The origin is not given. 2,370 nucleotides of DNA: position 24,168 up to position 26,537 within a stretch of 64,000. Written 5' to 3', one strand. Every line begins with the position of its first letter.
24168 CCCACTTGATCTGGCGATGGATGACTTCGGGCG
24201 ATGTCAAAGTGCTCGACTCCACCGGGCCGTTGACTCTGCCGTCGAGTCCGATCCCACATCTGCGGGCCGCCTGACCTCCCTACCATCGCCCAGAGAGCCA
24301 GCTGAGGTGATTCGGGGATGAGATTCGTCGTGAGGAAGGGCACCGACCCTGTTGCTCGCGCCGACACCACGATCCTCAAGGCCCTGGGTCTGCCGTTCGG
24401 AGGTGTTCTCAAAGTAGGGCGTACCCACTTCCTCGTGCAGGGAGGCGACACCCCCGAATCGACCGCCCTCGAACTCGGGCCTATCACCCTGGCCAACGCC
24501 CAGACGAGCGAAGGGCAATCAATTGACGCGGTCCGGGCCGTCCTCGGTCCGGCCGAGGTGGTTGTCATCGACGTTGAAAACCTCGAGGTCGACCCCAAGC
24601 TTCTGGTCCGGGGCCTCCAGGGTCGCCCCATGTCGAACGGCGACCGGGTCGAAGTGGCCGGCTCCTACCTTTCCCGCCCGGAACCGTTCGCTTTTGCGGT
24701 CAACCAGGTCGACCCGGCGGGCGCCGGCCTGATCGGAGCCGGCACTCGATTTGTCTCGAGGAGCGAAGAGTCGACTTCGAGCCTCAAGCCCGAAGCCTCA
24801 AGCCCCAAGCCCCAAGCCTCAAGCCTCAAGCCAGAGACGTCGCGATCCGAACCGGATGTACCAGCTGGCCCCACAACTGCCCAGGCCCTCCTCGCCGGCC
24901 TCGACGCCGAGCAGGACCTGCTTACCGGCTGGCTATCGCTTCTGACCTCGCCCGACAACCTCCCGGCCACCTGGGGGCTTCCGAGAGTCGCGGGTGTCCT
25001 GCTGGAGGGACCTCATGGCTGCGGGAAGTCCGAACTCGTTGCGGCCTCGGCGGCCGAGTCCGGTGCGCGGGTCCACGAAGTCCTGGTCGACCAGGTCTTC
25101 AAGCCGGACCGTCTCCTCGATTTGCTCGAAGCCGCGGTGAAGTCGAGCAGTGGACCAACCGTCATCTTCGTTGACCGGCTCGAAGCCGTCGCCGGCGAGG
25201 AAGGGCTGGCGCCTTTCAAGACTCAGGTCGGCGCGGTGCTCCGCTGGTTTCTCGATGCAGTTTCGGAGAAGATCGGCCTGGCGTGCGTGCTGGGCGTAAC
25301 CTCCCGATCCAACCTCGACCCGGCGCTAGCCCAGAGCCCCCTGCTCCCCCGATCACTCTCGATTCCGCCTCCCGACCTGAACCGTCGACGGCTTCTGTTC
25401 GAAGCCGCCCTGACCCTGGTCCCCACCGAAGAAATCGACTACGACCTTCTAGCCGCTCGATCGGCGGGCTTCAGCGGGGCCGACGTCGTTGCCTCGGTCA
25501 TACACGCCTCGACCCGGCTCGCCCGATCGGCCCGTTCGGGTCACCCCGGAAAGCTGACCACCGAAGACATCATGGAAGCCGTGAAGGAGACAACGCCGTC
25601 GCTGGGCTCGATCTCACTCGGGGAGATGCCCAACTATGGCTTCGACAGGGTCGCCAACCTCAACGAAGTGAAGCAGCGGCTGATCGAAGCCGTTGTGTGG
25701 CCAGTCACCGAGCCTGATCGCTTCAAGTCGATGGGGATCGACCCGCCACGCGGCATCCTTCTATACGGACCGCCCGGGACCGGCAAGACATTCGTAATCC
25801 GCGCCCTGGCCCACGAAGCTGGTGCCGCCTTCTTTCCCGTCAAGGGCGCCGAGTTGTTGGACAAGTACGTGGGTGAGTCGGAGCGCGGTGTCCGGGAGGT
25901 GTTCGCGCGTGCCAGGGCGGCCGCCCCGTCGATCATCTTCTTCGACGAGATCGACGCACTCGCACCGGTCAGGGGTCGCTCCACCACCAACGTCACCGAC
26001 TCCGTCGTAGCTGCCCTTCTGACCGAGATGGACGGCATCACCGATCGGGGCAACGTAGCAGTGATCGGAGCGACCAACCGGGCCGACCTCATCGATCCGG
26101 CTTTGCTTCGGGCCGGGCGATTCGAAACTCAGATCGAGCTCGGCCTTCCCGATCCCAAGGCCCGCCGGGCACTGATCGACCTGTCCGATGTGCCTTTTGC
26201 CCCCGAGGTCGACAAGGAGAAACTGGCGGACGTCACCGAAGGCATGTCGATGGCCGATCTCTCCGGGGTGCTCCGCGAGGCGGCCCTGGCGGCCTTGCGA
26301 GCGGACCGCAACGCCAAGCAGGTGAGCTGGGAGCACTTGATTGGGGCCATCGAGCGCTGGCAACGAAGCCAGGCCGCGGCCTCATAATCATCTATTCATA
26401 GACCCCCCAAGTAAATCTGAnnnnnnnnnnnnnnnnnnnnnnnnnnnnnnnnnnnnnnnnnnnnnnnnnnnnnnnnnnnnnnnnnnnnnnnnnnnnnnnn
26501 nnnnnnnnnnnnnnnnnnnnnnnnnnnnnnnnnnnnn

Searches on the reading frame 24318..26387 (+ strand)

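Call 50: search_protein_families(library=pfam, proteins=[window:24318-26387:+])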
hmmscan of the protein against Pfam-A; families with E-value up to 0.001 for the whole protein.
window:24318-26387:+ (689 aa): 16 families
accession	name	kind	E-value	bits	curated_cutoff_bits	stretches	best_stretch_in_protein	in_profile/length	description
PF00004.35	AAA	-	9.7e-57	191.5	21.2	2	480-609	1-130/131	ATPase family associated with various cellular activities (AAA)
PF17862.7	AAA_lid_3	-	7.2e-14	51.5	27.2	1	631-674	2-43/45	AAA+ lid domain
PF13191.12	AAA_16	-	7e-12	46.6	32.6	1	477-510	24-60/167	AAA ATPase domain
PF07728.20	AAA_5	-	2.1e-10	41.2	22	1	480-596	2-135/139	AAA domain (dynein-related subfamily)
PF13401.12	AAA_22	-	1.9e-06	28.7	27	0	479-503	7-31/130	AAA domain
PF05496.18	RuvB_N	-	3.3e-06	27.4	27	0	480-512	36-68/159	Holliday junction DNA helicase RuvB P-loop domain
PF13521.12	AAA_28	-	6.4e-06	26.9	27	0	480-515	2-37/164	AAA domain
PF05673.19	DUF815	-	1.9e-05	24.4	23.8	0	226-302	55-130/249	Protein of unknown function (DUF815)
PF25199.1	nSTAND_NTPase5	-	6e-05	23.3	34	0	224-293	41-110/145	Novel STAND NTPase 5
PF13671.12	AAA_33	-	7.1e-05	23.6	27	0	480-505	2-25/143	AAA domain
PF13173.12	AAA_14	-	7.3e-05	23.2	27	0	480-547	5-73/129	AAA domain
PF13481.12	AAA_25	-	9.2e-05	22.6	27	0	480-500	36-56/195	AAA domain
PF01695.23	IstB_IS21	-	0.00018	21.5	24.1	0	478-545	93-162/238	IstB-like ATP binding protein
PF03215.21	Rad17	-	0.00028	21.3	23.8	0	480-503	48-71/186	Rad17 P-loop domain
PF20030.5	bpMoxR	-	0.00029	20.4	27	0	480-506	34-60/205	MoxR domain in the MoxR-vWA-beta-propeller ternary systems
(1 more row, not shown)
